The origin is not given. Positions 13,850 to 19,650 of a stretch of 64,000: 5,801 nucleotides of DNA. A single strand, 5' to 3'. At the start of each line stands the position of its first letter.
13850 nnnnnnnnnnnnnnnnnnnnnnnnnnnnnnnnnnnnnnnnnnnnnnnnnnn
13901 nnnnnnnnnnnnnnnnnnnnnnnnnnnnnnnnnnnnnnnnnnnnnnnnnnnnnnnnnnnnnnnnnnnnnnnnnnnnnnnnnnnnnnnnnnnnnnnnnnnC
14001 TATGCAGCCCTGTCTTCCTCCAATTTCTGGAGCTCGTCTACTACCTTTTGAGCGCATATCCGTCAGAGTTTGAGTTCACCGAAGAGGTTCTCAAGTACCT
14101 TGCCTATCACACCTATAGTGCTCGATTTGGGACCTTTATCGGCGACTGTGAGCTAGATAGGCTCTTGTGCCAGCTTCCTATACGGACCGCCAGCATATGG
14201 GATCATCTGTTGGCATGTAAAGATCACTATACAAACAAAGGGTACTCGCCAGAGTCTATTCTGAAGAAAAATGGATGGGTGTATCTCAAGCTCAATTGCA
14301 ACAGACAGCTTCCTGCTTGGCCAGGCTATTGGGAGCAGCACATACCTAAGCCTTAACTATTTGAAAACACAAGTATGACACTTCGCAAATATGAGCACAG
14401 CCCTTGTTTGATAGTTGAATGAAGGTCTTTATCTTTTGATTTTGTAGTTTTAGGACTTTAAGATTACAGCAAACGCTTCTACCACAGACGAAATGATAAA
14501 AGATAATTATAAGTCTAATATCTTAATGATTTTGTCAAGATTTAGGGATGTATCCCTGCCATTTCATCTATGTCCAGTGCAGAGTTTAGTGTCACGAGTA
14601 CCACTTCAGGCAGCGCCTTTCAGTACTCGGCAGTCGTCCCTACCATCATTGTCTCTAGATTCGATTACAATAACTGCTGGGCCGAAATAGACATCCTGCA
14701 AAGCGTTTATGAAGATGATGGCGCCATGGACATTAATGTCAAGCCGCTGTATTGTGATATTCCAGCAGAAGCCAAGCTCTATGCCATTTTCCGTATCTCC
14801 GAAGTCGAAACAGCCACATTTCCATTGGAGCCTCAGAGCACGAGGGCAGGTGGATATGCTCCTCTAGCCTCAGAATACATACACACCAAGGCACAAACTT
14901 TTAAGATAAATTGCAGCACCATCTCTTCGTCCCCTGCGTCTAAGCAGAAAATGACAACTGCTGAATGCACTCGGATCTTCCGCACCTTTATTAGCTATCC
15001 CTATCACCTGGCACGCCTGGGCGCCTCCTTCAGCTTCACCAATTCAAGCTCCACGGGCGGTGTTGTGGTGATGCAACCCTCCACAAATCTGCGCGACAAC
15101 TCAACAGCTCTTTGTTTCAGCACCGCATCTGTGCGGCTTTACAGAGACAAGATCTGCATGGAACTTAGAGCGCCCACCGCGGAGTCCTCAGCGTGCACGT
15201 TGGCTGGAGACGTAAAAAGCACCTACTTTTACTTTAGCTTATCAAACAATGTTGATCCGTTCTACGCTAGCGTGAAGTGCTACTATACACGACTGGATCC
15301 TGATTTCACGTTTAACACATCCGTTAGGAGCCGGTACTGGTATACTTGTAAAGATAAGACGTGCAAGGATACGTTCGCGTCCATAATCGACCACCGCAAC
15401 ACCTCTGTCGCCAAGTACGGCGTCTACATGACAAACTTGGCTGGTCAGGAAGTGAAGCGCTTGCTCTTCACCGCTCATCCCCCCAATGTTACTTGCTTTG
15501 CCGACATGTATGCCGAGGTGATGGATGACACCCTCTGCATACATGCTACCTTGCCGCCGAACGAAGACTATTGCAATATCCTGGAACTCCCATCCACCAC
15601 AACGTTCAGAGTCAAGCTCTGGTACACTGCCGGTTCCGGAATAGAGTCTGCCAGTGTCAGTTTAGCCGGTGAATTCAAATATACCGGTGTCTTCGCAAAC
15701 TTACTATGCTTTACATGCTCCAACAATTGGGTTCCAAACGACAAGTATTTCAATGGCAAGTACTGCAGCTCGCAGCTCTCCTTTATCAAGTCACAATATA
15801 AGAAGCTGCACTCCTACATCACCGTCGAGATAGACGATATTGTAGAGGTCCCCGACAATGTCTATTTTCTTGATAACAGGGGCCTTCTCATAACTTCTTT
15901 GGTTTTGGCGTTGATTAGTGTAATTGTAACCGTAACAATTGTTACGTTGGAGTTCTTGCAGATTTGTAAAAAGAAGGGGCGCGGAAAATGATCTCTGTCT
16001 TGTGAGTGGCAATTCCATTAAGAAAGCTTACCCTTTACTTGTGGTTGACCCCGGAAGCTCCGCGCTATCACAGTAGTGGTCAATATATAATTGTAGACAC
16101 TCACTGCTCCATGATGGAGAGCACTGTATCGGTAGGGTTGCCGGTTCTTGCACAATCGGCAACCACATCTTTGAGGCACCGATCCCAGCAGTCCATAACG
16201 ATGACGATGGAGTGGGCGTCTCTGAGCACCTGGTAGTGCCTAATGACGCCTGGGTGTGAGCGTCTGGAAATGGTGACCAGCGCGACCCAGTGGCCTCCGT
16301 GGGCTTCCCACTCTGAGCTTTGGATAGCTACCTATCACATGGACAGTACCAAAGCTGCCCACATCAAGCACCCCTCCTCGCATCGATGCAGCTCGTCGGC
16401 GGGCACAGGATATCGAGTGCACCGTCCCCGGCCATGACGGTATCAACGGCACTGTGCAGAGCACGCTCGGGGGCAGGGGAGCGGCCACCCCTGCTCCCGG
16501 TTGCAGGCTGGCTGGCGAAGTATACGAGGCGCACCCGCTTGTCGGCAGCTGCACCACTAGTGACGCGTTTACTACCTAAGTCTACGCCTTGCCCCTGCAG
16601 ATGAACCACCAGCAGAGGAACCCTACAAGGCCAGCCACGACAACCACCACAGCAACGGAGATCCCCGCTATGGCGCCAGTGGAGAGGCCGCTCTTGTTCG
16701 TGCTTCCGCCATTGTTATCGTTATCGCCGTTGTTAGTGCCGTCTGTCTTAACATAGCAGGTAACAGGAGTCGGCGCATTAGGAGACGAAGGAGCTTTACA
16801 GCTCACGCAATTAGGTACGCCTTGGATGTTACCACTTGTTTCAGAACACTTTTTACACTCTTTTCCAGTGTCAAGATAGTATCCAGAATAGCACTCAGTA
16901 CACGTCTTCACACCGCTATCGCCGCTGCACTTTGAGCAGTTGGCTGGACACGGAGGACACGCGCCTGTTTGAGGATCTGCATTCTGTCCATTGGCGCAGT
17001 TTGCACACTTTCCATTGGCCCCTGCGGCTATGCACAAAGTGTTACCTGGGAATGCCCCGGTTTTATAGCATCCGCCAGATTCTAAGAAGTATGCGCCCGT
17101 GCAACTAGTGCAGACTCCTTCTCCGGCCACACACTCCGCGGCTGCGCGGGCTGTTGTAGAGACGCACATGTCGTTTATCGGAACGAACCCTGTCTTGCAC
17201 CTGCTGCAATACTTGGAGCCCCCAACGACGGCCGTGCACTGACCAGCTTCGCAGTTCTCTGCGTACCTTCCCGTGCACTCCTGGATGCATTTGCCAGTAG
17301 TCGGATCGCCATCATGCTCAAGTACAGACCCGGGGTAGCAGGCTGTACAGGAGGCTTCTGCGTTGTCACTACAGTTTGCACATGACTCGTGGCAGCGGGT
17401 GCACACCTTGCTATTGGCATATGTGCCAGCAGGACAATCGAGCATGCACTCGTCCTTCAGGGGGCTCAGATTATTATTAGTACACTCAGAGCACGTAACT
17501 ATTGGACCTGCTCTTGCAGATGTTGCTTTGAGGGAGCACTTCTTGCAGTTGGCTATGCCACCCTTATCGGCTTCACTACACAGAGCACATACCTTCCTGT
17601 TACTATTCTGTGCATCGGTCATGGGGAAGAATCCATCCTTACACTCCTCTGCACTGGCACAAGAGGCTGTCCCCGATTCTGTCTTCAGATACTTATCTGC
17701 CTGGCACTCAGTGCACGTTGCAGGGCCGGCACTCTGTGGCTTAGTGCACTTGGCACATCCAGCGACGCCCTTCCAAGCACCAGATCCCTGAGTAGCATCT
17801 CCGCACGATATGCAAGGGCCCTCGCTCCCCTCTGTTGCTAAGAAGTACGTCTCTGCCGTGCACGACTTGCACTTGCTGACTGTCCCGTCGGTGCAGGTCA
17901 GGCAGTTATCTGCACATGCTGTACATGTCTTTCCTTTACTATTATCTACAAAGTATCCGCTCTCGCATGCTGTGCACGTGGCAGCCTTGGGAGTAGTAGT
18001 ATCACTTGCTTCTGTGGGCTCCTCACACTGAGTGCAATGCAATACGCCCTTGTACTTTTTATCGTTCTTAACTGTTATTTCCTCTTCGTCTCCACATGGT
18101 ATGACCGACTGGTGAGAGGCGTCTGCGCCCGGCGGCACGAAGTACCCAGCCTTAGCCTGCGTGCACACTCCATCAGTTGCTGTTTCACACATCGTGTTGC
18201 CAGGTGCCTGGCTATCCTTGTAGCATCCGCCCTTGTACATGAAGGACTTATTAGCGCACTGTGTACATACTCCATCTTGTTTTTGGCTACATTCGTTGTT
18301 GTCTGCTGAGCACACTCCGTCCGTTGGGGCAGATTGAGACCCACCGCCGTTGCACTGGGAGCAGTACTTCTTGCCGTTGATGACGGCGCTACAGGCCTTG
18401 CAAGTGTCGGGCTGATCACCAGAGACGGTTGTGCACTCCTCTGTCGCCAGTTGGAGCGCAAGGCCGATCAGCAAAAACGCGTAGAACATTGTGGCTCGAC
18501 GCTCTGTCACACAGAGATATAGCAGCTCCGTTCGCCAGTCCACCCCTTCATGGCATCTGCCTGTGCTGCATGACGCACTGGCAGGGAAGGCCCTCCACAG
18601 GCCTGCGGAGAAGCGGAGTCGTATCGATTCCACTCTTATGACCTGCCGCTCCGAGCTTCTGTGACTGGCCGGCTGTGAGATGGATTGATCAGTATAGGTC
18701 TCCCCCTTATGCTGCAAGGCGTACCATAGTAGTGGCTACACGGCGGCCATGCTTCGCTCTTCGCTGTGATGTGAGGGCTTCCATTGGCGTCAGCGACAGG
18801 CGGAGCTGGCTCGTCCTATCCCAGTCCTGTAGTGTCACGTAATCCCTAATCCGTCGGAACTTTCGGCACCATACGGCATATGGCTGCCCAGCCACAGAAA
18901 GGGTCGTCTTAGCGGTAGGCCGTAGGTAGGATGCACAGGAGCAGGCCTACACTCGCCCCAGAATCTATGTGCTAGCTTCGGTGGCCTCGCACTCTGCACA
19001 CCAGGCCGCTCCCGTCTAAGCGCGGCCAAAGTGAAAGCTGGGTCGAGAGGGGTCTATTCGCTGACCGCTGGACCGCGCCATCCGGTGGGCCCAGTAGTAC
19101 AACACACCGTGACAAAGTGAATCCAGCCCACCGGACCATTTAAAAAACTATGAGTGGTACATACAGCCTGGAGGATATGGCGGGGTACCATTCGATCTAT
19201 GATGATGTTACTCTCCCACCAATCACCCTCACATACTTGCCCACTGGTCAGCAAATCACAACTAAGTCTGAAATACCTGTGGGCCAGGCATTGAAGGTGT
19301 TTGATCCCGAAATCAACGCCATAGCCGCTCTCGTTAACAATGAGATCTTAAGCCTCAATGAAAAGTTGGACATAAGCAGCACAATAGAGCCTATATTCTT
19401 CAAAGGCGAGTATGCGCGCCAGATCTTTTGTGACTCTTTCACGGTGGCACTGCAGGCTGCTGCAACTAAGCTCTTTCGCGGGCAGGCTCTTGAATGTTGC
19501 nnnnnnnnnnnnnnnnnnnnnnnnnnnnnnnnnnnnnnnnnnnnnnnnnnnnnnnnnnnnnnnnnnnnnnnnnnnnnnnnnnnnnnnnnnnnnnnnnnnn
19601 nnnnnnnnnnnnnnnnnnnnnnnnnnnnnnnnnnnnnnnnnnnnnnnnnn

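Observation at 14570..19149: A VSP locus has an adjacent non-VSP membrane protein carrying a related basic C-terminal tail.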

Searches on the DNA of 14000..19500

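Call 69: search_rna_families(source=window, start=14000, end=19500, threshold=evalue, max_evalue=1)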
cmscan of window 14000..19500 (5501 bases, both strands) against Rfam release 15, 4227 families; matches with E-value up to 1: 0.
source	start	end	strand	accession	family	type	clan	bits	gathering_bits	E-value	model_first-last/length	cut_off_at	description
